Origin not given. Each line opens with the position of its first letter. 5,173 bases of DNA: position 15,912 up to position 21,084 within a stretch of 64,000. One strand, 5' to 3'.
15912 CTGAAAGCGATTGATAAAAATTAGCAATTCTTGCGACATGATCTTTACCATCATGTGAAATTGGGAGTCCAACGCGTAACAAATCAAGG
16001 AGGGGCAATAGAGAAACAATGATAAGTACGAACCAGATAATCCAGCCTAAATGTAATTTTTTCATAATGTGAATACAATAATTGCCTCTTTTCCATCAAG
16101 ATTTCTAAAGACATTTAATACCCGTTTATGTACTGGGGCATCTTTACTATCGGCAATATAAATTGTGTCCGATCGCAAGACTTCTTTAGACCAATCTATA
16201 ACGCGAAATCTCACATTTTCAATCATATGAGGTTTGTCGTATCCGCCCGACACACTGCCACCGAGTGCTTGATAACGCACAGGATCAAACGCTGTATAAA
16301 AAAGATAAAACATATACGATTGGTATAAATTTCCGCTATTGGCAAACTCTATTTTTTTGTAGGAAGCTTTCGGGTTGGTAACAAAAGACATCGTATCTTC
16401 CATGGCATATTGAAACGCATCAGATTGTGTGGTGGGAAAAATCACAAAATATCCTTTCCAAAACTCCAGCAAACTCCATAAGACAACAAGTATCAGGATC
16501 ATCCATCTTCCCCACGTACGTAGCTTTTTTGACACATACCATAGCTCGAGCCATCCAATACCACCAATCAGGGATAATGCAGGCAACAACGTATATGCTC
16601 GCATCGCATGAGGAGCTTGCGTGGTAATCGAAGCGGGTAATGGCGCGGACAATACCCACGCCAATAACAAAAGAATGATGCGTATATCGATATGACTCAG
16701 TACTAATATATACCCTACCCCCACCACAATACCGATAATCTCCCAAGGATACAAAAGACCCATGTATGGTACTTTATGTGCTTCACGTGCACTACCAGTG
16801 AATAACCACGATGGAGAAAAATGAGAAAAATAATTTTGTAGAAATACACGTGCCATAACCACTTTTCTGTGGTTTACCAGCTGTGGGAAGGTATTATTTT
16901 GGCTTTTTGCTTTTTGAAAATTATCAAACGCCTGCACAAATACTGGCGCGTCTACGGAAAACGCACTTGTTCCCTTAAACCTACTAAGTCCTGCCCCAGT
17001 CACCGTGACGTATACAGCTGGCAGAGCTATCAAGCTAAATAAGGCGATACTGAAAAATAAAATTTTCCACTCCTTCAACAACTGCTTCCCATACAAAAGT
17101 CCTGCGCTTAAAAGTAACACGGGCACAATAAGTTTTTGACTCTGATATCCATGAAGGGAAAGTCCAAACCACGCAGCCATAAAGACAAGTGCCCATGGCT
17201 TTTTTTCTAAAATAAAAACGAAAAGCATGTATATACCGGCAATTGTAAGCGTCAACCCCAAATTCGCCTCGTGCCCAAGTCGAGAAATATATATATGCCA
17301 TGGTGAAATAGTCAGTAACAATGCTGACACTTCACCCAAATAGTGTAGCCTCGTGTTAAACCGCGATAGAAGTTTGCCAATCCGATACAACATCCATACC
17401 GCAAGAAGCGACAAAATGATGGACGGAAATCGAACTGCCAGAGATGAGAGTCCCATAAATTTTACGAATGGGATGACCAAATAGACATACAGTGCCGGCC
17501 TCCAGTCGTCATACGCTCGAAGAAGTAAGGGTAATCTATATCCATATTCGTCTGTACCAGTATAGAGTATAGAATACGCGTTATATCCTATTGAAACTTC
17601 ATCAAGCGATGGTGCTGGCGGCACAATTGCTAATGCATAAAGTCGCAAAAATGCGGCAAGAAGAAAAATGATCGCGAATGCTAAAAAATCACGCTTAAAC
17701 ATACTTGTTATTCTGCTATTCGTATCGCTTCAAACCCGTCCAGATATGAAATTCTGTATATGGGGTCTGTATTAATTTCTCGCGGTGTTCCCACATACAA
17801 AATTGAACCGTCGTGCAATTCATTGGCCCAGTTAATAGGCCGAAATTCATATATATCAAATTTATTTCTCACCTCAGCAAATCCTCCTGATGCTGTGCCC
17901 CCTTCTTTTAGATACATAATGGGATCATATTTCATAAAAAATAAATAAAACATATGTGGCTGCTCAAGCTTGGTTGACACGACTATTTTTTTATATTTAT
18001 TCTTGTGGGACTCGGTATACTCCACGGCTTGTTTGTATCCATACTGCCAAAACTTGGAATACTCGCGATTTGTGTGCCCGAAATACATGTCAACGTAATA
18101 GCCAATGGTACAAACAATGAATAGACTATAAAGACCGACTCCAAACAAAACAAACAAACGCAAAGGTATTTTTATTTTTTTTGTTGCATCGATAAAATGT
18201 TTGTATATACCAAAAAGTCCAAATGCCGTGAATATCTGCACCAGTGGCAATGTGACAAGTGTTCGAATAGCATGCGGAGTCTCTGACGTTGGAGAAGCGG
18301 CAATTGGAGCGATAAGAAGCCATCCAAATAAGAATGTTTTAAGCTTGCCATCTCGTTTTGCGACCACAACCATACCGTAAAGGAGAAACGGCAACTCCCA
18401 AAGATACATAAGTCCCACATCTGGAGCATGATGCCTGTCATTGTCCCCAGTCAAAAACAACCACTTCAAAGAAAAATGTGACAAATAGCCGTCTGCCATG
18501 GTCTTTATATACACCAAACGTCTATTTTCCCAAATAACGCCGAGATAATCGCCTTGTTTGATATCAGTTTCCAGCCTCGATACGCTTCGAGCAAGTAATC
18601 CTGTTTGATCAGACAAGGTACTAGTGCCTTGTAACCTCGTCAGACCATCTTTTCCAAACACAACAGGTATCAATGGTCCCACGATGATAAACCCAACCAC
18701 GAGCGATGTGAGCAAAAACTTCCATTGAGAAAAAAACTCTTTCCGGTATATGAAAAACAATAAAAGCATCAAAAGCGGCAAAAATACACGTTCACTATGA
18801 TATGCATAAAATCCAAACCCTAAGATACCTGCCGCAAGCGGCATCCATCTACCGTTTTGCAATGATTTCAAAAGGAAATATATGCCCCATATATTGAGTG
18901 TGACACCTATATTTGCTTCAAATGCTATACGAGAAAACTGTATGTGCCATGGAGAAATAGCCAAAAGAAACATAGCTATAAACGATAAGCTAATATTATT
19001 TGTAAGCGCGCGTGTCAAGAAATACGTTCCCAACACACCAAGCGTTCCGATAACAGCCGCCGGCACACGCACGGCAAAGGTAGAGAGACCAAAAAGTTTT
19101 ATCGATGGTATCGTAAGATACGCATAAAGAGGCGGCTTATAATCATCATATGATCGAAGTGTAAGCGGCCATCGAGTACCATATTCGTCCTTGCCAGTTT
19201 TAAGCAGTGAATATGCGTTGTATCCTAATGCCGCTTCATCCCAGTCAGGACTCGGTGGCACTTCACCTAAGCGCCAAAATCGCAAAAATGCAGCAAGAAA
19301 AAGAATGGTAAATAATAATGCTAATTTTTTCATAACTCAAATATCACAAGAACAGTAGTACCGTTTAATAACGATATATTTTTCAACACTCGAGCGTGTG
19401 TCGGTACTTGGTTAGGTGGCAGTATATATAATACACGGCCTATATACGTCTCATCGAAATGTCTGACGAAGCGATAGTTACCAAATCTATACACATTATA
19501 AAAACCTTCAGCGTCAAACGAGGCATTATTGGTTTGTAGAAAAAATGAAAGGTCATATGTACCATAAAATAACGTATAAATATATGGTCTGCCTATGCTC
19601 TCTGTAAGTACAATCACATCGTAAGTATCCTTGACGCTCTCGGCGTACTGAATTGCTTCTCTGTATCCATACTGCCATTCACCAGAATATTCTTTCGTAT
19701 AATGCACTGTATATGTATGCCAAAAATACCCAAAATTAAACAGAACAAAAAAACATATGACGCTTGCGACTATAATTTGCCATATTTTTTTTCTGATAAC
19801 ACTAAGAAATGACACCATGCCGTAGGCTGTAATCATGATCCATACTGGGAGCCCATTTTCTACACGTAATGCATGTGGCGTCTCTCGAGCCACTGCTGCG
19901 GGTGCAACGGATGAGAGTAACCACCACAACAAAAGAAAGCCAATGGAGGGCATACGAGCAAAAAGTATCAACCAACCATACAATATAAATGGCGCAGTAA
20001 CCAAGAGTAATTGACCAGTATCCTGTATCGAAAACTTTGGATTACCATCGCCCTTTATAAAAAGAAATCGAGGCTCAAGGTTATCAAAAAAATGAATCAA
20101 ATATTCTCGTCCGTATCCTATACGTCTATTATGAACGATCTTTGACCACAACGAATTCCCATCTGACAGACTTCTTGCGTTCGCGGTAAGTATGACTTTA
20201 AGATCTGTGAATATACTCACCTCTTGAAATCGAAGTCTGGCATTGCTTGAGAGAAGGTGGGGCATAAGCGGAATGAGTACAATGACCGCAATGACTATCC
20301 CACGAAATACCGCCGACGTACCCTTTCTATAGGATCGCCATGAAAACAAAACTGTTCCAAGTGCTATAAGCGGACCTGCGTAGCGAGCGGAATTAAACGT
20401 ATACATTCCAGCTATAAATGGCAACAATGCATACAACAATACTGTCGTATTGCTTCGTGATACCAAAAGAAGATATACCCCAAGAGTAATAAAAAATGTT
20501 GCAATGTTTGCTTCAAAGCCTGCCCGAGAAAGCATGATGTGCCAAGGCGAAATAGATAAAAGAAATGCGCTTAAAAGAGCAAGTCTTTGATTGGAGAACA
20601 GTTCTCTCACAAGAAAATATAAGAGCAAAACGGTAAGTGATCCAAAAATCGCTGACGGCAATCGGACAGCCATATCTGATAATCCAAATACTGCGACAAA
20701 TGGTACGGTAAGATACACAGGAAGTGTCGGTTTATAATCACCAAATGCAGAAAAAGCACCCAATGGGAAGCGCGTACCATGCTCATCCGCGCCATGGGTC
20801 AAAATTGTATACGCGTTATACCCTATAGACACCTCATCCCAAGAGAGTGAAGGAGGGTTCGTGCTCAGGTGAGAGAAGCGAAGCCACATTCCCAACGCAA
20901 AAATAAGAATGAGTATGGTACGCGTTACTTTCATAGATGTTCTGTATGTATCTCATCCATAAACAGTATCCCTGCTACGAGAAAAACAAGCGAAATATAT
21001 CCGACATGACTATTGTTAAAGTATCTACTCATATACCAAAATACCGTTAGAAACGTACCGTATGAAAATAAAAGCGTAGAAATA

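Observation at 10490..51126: An array of about 19 polytopic GT-C-type membrane glycosyltransferases from four or five families, in tandem paralog runs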

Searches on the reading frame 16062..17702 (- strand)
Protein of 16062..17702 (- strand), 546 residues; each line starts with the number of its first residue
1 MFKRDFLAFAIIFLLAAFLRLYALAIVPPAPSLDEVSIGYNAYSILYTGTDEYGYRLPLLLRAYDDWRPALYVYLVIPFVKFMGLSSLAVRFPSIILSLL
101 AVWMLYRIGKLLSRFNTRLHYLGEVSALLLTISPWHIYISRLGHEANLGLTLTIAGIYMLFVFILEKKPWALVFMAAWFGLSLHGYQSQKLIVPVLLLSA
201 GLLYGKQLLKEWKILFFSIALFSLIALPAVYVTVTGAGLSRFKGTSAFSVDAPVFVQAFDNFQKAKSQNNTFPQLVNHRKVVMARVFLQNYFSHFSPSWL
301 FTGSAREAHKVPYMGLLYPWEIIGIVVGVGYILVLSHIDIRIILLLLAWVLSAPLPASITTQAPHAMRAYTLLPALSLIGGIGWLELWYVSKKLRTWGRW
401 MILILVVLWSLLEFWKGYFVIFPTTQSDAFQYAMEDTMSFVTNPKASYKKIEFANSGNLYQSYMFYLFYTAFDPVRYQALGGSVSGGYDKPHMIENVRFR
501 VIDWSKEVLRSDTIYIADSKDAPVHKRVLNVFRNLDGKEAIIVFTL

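Call 3: search_protein_families(library=pfam, proteins=[window:16062-17702:-], max_evalue=0.01)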
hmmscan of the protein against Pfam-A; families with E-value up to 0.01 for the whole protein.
window:16062-17702:- (546 aa): 1 family
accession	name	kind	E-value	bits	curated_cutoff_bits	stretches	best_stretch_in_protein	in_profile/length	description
PF13231.12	PMT_2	-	1.9e-08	35.1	26.1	1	69-230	3-158/160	Dolichyl-phosphate-mannose-protein mannosyltransferase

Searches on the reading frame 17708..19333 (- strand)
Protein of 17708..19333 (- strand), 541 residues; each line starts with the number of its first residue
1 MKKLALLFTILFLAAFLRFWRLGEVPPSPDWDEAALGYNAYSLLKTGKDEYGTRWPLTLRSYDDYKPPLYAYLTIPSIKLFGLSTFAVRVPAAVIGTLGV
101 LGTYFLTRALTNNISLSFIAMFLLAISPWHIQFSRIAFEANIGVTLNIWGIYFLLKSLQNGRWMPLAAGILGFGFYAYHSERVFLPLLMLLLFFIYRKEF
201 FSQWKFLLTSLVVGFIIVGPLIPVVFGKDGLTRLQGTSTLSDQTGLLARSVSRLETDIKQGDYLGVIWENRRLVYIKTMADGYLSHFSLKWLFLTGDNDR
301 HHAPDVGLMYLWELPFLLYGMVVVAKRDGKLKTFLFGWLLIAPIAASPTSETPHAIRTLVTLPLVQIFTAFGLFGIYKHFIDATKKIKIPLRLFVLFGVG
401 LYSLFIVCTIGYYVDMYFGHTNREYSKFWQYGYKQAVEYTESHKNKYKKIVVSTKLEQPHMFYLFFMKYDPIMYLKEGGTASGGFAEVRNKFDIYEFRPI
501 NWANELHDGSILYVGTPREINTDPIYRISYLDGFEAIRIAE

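Call 3: search_protein_families(library=pfam, proteins=[window:17708-19333:-], max_evalue=0.01)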
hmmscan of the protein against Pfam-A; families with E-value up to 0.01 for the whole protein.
window:17708-19333:- (541 aa): 2 families
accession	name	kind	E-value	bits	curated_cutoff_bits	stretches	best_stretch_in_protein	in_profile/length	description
PF13231.12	PMT_2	-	7.6e-14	52.7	26.1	1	66-221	2-157/160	Dolichyl-phosphate-mannose-protein mannosyltransferase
PF02366.24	PMT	-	6.3e-06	26.4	22.7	1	10-157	3-154/245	Dolichyl-phosphate-mannose-protein mannosyltransferase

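Call 10: find_encoding_contigs(protein=window:17708-19333:-, flank=10000, max_places=6)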
Protein window:17708-19333:- (541 aa): 20 contigs read that carry it; 4 places shown.
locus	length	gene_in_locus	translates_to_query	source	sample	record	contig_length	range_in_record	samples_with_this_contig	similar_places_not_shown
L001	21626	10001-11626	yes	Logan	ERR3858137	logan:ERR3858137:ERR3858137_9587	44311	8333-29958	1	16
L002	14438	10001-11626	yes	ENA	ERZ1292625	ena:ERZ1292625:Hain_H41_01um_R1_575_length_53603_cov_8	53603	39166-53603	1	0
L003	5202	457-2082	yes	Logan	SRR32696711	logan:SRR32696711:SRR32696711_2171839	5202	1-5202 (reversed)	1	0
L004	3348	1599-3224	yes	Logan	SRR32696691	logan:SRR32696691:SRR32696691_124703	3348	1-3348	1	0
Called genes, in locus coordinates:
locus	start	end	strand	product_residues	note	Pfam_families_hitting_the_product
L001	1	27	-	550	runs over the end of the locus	-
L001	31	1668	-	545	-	PF13231:PMT_2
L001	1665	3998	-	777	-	PF09586:YfhO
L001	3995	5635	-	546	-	-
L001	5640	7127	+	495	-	-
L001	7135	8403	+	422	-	-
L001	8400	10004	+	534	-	PF02366:PMT, PF13231:PMT_2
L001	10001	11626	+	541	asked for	PF02366:PMT (weak), PF13231:PMT_2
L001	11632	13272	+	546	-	PF13231:PMT_2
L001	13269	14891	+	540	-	PF10131:PTPS_related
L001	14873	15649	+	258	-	PF00535:Glycos_transf_2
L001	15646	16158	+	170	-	PF18915:DUF5667 (weak)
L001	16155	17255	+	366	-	PF26314:MptA_B_family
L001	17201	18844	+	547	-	PF09586:YfhO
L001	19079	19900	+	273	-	PF20803:PaaX_M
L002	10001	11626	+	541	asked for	PF02366:PMT (weak), PF13231:PMT_2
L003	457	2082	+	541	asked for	PF02366:PMT (weak), PF13231:PMT_2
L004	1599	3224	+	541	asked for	PF02366:PMT (weak), PF13231:PMT_2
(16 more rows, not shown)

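Call 14: find_related_loci(query=A1, collection=genome_contigs, flank=10000)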
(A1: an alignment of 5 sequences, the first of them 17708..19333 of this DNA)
Query A1 (541 aa) in genome_contigs; peptide patterns used: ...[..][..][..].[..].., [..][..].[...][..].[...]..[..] (x = any residue, [..] = any of these).
599 stretches matched a pattern (row limit reached: there are more); 585 encode a relative of the query (tblastn E <= 1e-3); the best 80 are kept; 80 distinct loci.
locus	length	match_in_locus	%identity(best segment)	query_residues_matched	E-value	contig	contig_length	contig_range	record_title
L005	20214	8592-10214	73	1-541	0e+0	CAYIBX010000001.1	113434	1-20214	MAG TPA_asm: uncultured Gammaproteobacteria bacterium isolate ERP119705_co18_370 genome assembly, contig: NODE_77_length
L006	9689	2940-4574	60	1-541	0e+0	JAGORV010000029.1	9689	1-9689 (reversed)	Candidatus Woesebacteria bacterium isolate Gw_Eff_bin_29 Gw_Eff_18762_length_9689_cov_6.793976, whole genome shotgun seq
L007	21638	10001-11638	60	1-541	0e+0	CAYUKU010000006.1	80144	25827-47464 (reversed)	MAG TPA_asm: uncultured Gammaproteobacteria bacterium isolate binchicken_co58_53 genome assembly, contig: NODE_235_lengt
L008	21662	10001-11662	59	1-541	0e+0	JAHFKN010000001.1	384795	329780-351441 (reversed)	MAG: Candidatus Gottesmanbacteria bacterium isolate nzgw410 NODE_16_length_384796_cov_19.669238, whole genome shotgun se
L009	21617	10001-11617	60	17-541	0e+0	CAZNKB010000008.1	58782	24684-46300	MAG TPA_asm: uncultured Gammaproteobacteria bacterium isolate SRP173033_co3_60 genome assembly, contig: NODE_464_length_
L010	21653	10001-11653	59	6-541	0e+0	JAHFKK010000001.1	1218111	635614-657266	MAG: Candidatus Gottesmanbacteria bacterium isolate nzgw408 NODE_1_length_1218112_cov_6.992134, whole genome shotgun seq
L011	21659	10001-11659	56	1-541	0e+0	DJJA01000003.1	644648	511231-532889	MAG TPA_asm: Candidatus Gottesmanbacteria bacterium UBA6580 UBA6580_contig_80, whole genome shotgun sequence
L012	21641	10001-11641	57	3-541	0e+0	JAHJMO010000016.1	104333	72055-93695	MAG: Patescibacteria group bacterium isolate Old_saline.mb.45 Old_saline.mb.45_k141_431564, whole genome shotgun sequenc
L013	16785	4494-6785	56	1-541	0e+0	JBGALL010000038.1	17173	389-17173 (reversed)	MAG: Candidatus Woesebacteria bacterium isolate MAG_MBR_H10.109 MBRH10-109_opera_contig_11300, whole genome shotgun sequ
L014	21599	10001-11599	57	6-541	0e+0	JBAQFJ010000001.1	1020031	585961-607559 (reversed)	MAG: Microgenomates group bacterium isolate MFD12003_ilm_asm_bin4 k127_26405, whole genome shotgun sequence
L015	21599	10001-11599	56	6-541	0e+0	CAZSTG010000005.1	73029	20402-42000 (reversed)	MAG TPA_asm: uncultured Gammaproteobacteria bacterium isolate SRP294416_co1_745 genome assembly, contig: NODE_429_length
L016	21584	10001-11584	55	2-541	0e+0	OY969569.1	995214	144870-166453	MAG: Candidatus Gottesmanbacteria bacterium isolate MFD03899.bin.c.1 genome assembly, chromosome: 1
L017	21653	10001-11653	60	1-541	0e+0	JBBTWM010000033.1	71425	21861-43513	MAG: Patescibacteria group bacterium isolate H41-bin127_1 H41_bin127_1_000000000033, whole genome shotgun sequence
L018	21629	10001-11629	52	2-541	0e+0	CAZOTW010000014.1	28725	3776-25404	MAG TPA_asm: uncultured Gammaproteobacteria bacterium isolate SRP080215_co1_129 genome assembly, contig: NODE_618_length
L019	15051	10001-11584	53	13-540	2e-177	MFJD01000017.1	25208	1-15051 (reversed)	MAG: Candidatus Gottesmanbacteria bacterium RBG_16_52_11 RBG_16_scaffold_8434, whole genome shotgun sequence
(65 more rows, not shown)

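Call 63: search_solved_structures(query=A1, max_evalue=1)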
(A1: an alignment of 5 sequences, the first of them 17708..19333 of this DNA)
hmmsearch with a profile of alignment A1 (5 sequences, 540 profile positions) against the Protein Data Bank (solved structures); distinct sequences matched with E-value up to 1: 2.
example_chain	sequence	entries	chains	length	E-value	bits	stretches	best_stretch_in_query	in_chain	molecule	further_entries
8i9p_Lh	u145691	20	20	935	0.012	17.4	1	97-195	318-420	dolichyl-diphosphooligosaccharide--protein glycotransferase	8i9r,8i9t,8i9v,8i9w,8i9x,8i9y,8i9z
8rf7_A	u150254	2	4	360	0.2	13.4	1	111-174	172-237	Adenosine kinase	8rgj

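Call 78: search_protein_representatives(alignment_id=A1)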
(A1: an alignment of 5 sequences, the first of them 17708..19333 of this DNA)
Query: 5 sequences, 540 profile positions. Proteins with E-value up to 0.001 (for the whole library): 31352; up to 1e-10: 15203; up to 1e-30: 6124. The best 150 are listed.
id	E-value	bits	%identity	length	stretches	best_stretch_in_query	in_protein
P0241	1.2e-188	644.6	-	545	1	1-539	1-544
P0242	9.0e-177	605.3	-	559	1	6-539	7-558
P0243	3.6e-172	590.1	-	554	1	4-539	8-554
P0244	3.9e-170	583.4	-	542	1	1-533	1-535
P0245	1.5e-165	568.3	-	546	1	1-539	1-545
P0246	1.8e-165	568.1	-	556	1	6-539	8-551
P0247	4.7e-164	563.3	-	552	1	5-536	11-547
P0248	8.0e-163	559.3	-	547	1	1-539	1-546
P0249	9.3e-163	559.1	-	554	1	6-539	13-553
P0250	4.3e-162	556.9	-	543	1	3-539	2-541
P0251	1.8e-157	541.7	-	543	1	4-537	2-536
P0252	1.0e-156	539.1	-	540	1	4-538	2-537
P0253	8.4e-156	536.1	-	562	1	10-538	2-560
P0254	1.3e-155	535.5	-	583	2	102-538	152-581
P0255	1.5e-155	535.3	-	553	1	3-535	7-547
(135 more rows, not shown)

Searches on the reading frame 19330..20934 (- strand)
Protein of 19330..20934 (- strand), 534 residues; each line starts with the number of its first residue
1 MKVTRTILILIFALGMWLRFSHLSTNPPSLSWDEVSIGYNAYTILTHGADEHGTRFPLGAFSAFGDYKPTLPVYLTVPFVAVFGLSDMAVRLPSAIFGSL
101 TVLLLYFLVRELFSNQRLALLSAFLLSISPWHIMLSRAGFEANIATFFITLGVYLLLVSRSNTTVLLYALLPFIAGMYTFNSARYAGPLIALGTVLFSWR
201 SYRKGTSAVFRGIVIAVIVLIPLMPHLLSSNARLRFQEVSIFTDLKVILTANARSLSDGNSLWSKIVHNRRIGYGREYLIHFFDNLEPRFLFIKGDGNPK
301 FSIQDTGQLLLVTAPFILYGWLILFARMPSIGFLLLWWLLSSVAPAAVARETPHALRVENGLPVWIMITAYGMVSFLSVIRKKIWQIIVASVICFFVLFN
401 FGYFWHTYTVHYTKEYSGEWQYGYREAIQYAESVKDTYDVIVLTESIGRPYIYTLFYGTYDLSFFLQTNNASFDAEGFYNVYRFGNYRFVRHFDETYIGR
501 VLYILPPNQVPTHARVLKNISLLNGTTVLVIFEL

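Call 3: search_protein_families(library=pfam, proteins=[window:19330-20934:-], max_evalue=0.01)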
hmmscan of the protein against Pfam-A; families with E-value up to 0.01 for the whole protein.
window:19330-20934:- (534 aa): 2 families
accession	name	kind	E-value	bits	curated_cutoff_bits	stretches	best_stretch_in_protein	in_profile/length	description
PF02366.24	PMT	-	9.3e-13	48.7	22.7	1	10-160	2-155/245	Dolichyl-phosphate-mannose-protein mannosyltransferase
PF13231.12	PMT_2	-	1.5e-11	45.2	26.1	1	68-224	2-158/160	Dolichyl-phosphate-mannose-protein mannosyltransferase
